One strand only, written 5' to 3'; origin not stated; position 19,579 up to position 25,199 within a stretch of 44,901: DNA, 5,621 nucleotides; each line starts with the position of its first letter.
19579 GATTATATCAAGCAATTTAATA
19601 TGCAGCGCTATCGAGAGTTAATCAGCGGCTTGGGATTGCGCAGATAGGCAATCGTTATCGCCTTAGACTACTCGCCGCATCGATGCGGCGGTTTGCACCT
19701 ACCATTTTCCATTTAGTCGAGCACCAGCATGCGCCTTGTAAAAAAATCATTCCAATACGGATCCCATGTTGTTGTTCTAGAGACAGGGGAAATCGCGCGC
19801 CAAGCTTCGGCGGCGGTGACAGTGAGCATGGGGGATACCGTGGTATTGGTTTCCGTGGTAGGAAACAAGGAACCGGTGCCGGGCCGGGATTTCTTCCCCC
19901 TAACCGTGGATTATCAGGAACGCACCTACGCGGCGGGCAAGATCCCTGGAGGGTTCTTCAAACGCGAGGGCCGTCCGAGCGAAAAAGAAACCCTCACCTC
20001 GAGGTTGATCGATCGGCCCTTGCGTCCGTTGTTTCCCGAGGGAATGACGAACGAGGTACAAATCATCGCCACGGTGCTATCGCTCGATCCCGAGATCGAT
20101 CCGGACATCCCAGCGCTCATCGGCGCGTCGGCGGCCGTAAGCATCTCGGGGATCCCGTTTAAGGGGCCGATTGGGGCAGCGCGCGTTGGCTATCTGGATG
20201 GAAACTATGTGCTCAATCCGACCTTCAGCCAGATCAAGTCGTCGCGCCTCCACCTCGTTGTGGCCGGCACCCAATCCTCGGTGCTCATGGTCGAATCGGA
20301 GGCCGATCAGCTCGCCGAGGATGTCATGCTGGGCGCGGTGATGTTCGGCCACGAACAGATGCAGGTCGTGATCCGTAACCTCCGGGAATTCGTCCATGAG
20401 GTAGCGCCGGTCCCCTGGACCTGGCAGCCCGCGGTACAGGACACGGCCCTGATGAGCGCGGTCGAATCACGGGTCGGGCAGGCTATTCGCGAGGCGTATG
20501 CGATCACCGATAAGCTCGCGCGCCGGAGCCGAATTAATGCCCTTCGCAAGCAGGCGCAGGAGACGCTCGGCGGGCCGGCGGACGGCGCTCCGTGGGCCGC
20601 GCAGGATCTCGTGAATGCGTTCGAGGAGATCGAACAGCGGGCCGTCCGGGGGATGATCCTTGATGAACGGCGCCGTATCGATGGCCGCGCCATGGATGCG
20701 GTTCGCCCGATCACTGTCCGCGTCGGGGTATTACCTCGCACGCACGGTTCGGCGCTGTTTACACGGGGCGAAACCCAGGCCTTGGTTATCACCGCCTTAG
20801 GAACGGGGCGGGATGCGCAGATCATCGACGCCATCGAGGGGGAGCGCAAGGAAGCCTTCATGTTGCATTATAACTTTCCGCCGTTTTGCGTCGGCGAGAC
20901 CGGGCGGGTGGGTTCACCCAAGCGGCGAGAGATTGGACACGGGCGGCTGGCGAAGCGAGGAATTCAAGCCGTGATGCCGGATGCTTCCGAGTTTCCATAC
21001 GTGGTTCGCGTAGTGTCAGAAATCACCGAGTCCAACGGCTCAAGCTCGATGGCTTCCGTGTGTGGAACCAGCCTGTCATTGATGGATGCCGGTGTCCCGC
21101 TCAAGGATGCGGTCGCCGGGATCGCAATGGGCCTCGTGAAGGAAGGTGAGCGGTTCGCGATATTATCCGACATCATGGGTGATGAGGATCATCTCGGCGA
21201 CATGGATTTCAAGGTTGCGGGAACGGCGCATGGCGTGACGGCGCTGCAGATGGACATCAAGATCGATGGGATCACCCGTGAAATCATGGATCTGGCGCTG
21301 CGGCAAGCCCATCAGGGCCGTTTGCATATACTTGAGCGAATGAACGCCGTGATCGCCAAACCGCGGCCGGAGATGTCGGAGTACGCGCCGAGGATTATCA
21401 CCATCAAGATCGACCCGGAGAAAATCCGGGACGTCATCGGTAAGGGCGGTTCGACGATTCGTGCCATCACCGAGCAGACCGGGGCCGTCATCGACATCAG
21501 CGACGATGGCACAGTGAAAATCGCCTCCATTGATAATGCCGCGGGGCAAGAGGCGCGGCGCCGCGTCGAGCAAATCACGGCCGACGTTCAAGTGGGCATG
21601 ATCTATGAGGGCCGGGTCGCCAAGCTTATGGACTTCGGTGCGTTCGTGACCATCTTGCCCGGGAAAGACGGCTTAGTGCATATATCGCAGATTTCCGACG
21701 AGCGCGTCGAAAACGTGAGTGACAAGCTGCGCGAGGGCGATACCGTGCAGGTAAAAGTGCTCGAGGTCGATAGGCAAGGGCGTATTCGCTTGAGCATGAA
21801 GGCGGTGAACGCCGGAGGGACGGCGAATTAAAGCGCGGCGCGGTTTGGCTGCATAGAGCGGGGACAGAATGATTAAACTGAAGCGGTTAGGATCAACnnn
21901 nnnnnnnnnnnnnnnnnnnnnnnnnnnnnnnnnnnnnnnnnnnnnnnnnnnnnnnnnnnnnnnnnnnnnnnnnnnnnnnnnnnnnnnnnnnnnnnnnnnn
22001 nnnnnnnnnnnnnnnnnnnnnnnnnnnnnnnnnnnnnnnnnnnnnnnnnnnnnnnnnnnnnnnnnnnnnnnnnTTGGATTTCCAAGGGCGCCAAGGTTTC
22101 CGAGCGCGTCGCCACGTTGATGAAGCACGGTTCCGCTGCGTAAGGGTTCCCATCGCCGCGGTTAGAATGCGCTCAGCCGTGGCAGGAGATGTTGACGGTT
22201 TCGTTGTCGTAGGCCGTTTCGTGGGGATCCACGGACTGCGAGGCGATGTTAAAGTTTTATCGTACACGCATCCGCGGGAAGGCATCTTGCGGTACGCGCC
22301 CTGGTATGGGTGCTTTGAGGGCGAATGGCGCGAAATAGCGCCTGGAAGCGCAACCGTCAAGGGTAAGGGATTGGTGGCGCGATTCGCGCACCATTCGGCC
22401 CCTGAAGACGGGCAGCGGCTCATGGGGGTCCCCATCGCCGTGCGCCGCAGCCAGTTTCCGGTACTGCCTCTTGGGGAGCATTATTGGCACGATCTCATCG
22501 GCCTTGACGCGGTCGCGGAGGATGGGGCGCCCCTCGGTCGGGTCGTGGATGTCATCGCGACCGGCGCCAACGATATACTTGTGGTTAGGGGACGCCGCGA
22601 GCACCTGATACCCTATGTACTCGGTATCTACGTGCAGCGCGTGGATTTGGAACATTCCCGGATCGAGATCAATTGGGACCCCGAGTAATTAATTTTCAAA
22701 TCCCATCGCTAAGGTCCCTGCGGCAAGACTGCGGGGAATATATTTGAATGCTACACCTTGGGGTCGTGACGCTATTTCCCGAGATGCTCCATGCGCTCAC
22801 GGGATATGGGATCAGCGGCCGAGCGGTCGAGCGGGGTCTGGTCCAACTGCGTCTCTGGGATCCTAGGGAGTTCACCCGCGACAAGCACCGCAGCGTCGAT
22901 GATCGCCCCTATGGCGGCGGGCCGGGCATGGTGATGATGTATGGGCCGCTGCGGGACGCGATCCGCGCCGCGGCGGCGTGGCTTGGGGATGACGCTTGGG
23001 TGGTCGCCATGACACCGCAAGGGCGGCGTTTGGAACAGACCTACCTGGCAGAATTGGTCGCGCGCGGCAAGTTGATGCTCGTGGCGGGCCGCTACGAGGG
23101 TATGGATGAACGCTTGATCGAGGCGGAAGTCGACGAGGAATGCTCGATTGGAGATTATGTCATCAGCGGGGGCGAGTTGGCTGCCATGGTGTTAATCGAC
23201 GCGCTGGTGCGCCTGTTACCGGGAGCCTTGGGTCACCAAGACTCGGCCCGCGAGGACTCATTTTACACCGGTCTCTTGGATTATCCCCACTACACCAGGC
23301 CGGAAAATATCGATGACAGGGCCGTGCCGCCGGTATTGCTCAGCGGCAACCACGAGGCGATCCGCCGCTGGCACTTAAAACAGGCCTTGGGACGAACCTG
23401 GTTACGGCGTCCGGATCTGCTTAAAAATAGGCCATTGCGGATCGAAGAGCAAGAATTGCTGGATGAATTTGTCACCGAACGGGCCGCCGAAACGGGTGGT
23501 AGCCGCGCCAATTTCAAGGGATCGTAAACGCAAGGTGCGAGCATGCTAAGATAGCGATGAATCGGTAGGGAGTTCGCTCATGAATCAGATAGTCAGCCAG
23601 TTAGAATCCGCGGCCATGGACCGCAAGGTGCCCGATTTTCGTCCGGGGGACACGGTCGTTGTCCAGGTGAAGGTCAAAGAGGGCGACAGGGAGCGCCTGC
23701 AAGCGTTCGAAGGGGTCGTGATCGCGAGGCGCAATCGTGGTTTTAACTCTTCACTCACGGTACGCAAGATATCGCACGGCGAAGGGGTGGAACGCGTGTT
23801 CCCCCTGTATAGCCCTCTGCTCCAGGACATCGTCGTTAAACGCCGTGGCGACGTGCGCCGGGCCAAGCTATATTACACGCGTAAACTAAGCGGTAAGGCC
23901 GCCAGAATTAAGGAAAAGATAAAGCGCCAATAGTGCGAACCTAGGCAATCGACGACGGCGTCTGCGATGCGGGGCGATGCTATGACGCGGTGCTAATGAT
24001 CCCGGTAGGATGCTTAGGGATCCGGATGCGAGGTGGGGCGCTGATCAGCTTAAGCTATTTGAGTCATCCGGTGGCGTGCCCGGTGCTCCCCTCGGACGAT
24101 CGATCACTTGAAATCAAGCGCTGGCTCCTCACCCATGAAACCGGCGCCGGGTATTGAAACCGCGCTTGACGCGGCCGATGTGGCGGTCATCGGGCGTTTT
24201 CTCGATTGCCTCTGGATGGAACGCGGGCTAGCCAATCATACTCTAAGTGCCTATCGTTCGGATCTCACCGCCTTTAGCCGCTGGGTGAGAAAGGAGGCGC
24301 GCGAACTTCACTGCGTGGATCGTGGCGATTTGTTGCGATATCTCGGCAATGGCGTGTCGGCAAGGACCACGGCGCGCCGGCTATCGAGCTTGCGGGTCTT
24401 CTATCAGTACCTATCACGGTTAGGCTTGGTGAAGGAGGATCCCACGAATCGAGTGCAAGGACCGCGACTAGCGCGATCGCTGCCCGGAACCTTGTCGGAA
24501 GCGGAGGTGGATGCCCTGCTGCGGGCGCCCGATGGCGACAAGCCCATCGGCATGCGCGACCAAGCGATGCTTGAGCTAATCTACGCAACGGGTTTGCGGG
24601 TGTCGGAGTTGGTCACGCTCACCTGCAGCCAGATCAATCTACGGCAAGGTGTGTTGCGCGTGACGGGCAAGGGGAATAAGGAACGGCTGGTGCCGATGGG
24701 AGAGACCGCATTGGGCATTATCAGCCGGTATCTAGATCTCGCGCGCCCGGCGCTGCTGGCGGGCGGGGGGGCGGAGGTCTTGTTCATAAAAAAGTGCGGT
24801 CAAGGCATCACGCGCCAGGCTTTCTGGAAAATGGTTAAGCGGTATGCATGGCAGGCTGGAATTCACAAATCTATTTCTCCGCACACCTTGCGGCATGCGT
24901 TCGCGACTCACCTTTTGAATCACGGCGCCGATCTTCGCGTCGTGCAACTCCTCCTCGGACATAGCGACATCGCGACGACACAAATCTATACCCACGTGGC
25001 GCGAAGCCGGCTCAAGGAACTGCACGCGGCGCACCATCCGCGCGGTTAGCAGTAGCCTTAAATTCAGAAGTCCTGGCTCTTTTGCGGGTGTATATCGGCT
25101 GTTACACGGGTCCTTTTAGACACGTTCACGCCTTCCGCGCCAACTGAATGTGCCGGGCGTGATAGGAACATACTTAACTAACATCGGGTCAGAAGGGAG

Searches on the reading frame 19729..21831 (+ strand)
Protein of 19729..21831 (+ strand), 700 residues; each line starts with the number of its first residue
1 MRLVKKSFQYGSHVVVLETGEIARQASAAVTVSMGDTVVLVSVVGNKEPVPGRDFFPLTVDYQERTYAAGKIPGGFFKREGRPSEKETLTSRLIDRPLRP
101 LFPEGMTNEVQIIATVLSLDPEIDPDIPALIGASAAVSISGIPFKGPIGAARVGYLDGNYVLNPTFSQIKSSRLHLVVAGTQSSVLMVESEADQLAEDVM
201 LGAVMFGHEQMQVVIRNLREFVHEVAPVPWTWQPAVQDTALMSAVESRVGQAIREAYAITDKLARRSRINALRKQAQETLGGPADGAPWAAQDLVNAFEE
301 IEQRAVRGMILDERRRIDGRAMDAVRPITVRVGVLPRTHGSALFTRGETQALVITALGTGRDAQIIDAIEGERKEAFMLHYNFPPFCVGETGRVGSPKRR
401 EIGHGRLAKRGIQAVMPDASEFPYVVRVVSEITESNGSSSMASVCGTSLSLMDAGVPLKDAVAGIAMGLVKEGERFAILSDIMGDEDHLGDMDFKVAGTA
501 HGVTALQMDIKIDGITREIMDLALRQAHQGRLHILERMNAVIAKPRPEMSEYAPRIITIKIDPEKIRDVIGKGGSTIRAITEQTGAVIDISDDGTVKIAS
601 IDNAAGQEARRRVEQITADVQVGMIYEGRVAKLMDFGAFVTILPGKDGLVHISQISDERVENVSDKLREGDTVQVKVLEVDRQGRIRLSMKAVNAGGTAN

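Call 13: search_protein_families(library=pfam, proteins=[window:19729-21831:+], max_evalue=0.00001)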
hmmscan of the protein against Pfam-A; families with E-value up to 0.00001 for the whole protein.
window:19729-21831:+ (700 aa): 6 families
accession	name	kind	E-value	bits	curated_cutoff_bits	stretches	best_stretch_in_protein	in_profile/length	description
PF01138.27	RNase_PH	-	7.6e-57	191.8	25.5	2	16-143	6-130/130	3' exoribonuclease family, domain 1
PF00575.29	S1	-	9.9e-21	74.4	22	1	620-691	2-74/74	S1 RNA binding domain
PF03725.20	RNase_PH_C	-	1.2e-20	73.6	20.8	1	146-209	1-66/67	3' exoribonuclease family, domain 2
PF03726.19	PNPase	-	1.2e-14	55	24.6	1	241-320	2-80/81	Polyribonucleotide nucleotidyltransferase, RNA binding domain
PF00013.35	KH_1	-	6e-12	45.6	21.5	1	557-615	2-66/66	KH domain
PF23459.1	S1_RRP5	-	1.5e-06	29.1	27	1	621-683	2-64/72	RRP5 S1 domain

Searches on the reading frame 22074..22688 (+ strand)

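Call 13: search_protein_families(library=pfam, proteins=[window:22074-22688:+], max_evalue=0.00001)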
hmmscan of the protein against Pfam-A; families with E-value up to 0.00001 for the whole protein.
window:22074-22688:+ (204 aa): 3 families
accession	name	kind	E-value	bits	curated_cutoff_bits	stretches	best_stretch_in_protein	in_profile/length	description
PF01782.24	RimM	-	9.5e-14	51.9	23.5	1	45-127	1-84/84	RimM N-terminal domain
PF24986.1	PRC_RimM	-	1.8e-13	50.4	27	1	138-201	1-65/69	RimM PRC barrel domain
PF05239.21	PRC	-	5.3e-10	39.6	21.2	1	134-200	2-72/78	PRC-barrel domain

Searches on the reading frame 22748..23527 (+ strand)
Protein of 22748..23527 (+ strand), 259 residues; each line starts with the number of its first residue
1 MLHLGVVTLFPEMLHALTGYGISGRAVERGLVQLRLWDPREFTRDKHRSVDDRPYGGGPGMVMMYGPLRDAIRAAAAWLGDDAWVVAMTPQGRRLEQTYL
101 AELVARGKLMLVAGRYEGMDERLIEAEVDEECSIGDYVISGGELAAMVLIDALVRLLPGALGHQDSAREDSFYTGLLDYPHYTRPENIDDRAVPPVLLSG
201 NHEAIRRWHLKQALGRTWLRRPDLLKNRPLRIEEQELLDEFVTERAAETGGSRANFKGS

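Call 13: search_protein_families(library=pfam, proteins=[window:22748-23527:+], max_evalue=0.00001)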
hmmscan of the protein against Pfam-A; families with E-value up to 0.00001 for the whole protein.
window:22748-23527:+ (259 aa): 1 family
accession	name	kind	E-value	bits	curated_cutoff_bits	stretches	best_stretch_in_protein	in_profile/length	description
PF01746.26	tRNA_m1G_MT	-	1.2e-56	192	27.3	1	24-222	2-195/195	tRNA (Guanine-1)-methyltransferase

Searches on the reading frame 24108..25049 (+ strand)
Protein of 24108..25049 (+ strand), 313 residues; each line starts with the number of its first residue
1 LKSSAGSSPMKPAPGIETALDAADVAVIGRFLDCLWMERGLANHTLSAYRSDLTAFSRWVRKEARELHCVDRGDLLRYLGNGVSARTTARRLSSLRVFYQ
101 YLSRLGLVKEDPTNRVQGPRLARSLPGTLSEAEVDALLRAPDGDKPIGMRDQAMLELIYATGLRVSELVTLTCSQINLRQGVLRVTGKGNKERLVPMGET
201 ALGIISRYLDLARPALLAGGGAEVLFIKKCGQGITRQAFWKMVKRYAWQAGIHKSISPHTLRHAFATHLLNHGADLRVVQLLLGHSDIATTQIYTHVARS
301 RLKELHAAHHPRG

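Call 13: search_protein_families(library=pfam, proteins=[window:24108-25049:+], max_evalue=0.00001)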
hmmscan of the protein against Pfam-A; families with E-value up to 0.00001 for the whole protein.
window:24108-25049:+ (313 aa): 2 families
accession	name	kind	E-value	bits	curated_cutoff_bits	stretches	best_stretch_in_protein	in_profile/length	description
PF00589.27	Phage_integrase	-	4.8e-52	176.6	27.1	1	129-299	3-170/172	Phage integrase family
PF02899.23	Phage_int_SAM_1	-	2.6e-19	69.7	22.3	1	29-104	2-81/83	Phage integrase, N-terminal SAM-like domain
